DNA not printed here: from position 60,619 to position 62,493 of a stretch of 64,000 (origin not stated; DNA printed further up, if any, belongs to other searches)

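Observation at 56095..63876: Glycan-modification-like accessory block: two GT-C-like membrane paralogs bracketing a UGM-like flavoenzyme, a lipoprotein, an orphan and a dead Rpn nuclease gene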

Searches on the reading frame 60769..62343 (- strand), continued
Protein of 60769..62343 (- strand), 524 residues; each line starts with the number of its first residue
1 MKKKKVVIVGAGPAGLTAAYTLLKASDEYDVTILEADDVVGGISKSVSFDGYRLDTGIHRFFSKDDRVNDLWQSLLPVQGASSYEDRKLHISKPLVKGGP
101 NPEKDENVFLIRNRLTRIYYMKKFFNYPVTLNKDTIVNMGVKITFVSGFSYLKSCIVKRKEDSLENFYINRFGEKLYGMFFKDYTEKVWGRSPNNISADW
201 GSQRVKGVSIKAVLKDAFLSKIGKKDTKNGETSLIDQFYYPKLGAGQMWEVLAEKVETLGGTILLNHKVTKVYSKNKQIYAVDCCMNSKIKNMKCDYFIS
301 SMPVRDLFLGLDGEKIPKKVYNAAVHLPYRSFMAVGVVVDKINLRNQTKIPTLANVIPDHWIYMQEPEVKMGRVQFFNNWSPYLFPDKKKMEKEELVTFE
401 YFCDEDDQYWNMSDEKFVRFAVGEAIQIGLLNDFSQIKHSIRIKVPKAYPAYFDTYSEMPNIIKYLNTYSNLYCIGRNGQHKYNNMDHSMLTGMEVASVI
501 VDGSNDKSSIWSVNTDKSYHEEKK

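Call 40: predict_structure(alignment_id=A2)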
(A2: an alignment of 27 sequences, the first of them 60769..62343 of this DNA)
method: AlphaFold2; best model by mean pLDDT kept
length: 524 residues; sequences in the alignment: 27
mean_pLDDT: 86.9   pTM: 0.87
mean pLDDT of the five models: 86.9, 84.4, 83.5, 81.2, 81.0
residues with pLDDT >= 90: 312; 70-90: 149; 50-70: 37; < 50: 26
segments of 3 or more residues with pLDDT < 50: 205-211, 225-234, 516-524
pLDDT, mean of each block of 10 residues (from residue 1): 92 96 96 96 91 83 82 95 95 93 96 87 79 78 87 87 88 87 90 85 51 57 51 62 94 98 97 96 92 97 93 92 91 94 84 89 92 93 96 95 90 96 96 96 88 86 94 80 69 95 91 60 34
secondary structure, 60 per line:
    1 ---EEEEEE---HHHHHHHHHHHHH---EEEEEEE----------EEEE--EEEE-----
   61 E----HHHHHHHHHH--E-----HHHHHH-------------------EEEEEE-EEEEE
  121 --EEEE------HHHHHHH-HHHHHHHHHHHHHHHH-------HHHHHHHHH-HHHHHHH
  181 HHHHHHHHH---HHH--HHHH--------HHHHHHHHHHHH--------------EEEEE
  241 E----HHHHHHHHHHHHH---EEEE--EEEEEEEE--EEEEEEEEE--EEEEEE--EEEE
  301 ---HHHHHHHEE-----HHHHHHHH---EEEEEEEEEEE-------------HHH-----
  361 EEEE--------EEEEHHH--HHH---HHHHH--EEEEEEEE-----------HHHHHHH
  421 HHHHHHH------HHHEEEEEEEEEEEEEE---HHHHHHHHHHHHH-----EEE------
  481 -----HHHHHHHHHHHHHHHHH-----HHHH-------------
elements in order: E4-9 H13-25 E29-35 E46-49 E52-55 H66-75 H84-89 E109-114 E116-120 E123-126 H133-139 H141-156 H164-172 H174-189 H198-201 H210-221 E236-241 H246-258 E262-265 E268-275 E278-286 E289-294 E297-300 H304-310 H318-325 E329-339 E361-364 E373-376 H388-392 E395-402 H414-427 E437-450 H454-466 E472-474 H486-502 H508-511

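Call 45: fold_search(model_id=the predicted structure, library=pdb)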
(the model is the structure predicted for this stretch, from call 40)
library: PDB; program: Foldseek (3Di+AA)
matches with E <= 10: 1968; with E <= 0.001: 1131
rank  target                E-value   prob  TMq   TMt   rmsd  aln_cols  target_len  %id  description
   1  4dsg_B                2.2e-29  1.00  0.71  0.79   4.2       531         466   20  Crystal Structure of oxidized UDP-Galactopyranose mutase (released 2012-06-13)
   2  4dsh_B                5.9e-29  1.00  0.71  0.79   4.3       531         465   20  Crystal structure of reduced UDP-Galactopyranose mutase (released 2012-06-13)
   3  4dsg_A                6.1e-28  1.00  0.74  0.81   4.1       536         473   20  Crystal Structure of oxidized UDP-Galactopyranose mutase (released 2012-06-13)
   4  5vwt_C                2.3e-27  1.00  0.70  0.73   5.1       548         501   18  Crystal structure of oxidized Aspergillus fumigatus UDP-galactopyranose mutase complexed with NADPH (released 2017-05-31)
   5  5hhf_A                2.5e-27  1.00  0.71  0.74   5.3       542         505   18  Crystal structure of Aspergillus fumigatus UDP-Galactopyranose mutase mutant H63A with covalent FAD-Galactopyranose an (released 2016-02-17)
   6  3ukp_A                6.3e-27  1.00  0.73  0.75   4.2       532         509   19  Crystal structure of R327A UDP-galactopyranose mutase from Aspergillus fumigatus in complex with UDPgalp (released 2012-02-22)
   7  5vwt_D                6.7e-27  1.00  0.70  0.73   5.3       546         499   18  Crystal structure of oxidized Aspergillus fumigatus UDP-galactopyranose mutase complexed with NADPH (released 2017-05-31)
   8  5vwu_A                7.5e-27  1.00  0.70  0.74   5.3       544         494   18  Crystal structure of oxidized Aspergillus fumigatus UDP-galactopyranose mutase complexed with NADH (released 2017-05-31)
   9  5vwt_A                8.9e-27  1.00  0.69  0.73   5.4       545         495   19  Crystal structure of oxidized Aspergillus fumigatus UDP-galactopyranose mutase complexed with NADPH (released 2017-05-31)
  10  3ute_A                8.9e-27  1.00  0.69  0.72   5.4       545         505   19  Crystal structure of Aspergillus fumigatus UDP galactopyranose mutase sulfate complex (released 2012-02-08)
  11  3ukh_A                1.2e-26  1.00  0.70  0.73   5.2       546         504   18  Crystal structure of udp-galactopyranose mutase from Aspergillus fumigatus in complex with UDPGALP (non-reduced) (released 2012-02-22)
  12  3ukh_B                1.3e-26  1.00  0.71  0.73   5.1       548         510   19  Crystal structure of udp-galactopyranose mutase from Aspergillus fumigatus in complex with UDPGALP (non-reduced) (released 2012-02-22)
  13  4u8l_A                1.4e-26  1.00  0.71  0.73   5.3       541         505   19  Structure of Aspergillus fumigatus UDP-Galactopyranose mutase mutant N207A (released 2014-12-03)
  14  5vwu_C                1.5e-26  1.00  0.70  0.73   5.4       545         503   19  Crystal structure of oxidized Aspergillus fumigatus UDP-galactopyranose mutase complexed with NADH (released 2017-05-31)
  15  3ute_C                1.6e-26  1.00  0.71  0.73   5.3       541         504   19  Crystal structure of Aspergillus fumigatus UDP galactopyranose mutase sulfate complex (released 2012-02-08)
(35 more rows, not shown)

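Call 48: list_cluster_members(proteins=[P0147, P0154, P0140, P0072, P0059, P0050, P0038, P0016, P0035, P0024])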
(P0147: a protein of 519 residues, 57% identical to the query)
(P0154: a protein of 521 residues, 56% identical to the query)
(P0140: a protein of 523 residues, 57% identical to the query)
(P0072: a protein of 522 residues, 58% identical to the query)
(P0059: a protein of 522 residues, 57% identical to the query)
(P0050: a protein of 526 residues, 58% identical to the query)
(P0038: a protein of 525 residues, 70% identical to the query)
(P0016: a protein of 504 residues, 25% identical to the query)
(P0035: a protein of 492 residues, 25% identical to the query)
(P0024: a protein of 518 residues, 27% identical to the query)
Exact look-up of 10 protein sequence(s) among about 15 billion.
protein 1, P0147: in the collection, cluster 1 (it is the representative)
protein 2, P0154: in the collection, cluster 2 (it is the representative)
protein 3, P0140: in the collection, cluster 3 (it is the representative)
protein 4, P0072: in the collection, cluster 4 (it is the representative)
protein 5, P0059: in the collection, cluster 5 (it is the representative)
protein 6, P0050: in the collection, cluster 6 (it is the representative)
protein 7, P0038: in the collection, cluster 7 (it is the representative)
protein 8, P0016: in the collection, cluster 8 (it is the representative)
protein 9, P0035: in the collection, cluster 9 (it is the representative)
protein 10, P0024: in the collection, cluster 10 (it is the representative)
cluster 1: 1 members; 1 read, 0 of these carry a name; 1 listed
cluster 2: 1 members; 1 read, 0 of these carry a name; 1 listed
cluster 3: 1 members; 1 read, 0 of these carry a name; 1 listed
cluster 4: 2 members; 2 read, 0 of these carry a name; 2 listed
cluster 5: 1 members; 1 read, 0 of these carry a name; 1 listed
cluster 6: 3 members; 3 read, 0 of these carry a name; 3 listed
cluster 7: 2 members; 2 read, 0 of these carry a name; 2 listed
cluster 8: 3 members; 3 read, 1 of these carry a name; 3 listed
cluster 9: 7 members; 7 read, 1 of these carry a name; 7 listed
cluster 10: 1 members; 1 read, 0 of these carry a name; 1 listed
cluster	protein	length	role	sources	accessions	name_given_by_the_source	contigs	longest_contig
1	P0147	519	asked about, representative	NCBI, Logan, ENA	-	-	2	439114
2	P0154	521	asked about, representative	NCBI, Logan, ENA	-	-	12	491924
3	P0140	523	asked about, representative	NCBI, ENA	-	-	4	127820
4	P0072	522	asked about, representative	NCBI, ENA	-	-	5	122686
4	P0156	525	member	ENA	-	-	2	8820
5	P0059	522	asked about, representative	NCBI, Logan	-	-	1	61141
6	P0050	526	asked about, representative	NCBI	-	-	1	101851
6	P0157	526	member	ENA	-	-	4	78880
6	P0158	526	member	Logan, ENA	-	-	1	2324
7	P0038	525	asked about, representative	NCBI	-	-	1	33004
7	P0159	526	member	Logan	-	-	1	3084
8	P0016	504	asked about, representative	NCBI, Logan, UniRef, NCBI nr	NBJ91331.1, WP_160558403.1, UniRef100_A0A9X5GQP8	hypothetical protein [Parablautia muri] | Uncharacterized protein n=1 Tax=Parablautia muri TaxID=2320879 RepID=A0A9X5GQP8_9FIRM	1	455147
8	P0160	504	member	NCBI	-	-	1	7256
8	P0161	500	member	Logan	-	-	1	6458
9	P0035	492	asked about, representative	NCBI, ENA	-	-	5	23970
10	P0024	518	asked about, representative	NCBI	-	-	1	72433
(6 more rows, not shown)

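Call 49: find_encoding_contigs(protein=P0147, flank=6000, max_places=1)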
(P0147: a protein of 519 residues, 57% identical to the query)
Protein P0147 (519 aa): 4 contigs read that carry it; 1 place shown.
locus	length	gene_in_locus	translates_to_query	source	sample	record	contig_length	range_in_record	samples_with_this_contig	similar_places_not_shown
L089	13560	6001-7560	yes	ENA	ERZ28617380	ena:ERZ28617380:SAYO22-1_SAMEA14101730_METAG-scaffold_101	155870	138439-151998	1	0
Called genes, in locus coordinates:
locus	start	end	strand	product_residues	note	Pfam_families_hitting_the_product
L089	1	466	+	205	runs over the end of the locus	PF01066:CDP-OH_P_transf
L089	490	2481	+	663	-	PF22745:Nlig-Ia, PF01653:DNA_ligase_aden, PF09414:RNA_ligase (weak), PF03120:OB_DNA_ligase, PF03119:DNA_ligase_ZBD, PF12826:HHH_2, PF00533:BRCT, PF12738:PTCB-BRCT, +1 more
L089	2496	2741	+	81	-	-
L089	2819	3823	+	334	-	PF01078:Mg_chelatase (faint), PF05496:RuvB_N, PF20720:nSTAND3 (faint), PF00004:AAA, PF07728:AAA_5, PF17864:AAA_lid_4, PF05491:WHD_RuvB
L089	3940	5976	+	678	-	-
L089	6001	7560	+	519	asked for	PF01266:DAO (faint), PF01593:Amino_oxidase, PF03486:HI0933_like (faint), PF13450:NAD_binding_8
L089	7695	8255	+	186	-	PF02677:QueH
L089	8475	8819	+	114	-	-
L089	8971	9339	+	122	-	-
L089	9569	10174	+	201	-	-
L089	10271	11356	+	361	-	-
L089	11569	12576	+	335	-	PF02129:Peptidase_S15 (weak), PF02230:Abhydrolase_2 (faint), PF12146:Hydrolase_4, PF00561:Abhydrolase_1, PF20434:BD-FAE (weak), PF00326:Peptidase_S9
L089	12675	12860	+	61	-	-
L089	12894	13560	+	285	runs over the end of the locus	PF17225:DUF5301, PF20251:Big_14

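Call 50: find_encoding_contigs(protein=P0154, flank=6000, max_places=1)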
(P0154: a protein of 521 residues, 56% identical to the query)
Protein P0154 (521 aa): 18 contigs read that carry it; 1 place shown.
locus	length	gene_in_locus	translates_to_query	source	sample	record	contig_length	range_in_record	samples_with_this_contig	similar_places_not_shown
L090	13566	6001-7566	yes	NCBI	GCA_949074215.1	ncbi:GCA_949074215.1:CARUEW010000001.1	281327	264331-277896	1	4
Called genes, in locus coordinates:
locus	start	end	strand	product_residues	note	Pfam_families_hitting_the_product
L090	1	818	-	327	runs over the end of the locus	PF01259:SAICAR_synt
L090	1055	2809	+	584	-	PF00005:ABC_tran (faint), PF02463:SMC_N (faint), PF17760:UvrA_inter, PF17755:UvrA_DNA-bind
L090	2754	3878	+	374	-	PF02463:SMC_N (faint), PF00005:ABC_tran (faint), PF13304:AAA_21 (faint)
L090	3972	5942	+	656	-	PF09913:DUF2142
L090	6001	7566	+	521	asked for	PF01266:DAO (faint), PF01593:Amino_oxidase, PF01946:Thi4 (weak), PF03486:HI0933_like (faint), PF13450:NAD_binding_8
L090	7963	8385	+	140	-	-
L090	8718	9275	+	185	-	PF02224:Cytidylate_kin, PF13189:Cytidylate_kin2 (weak)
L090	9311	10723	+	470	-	PF21799:MurD-like_N (faint), PF08245:Mur_ligase_M, PF02875:Mur_ligase_C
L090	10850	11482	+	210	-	-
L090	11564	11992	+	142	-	PF00571:CBS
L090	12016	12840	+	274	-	PF01594:AI-2E_transport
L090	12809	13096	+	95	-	PF01594:AI-2E_transport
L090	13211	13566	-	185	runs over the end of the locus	PF21537:DUF1980_C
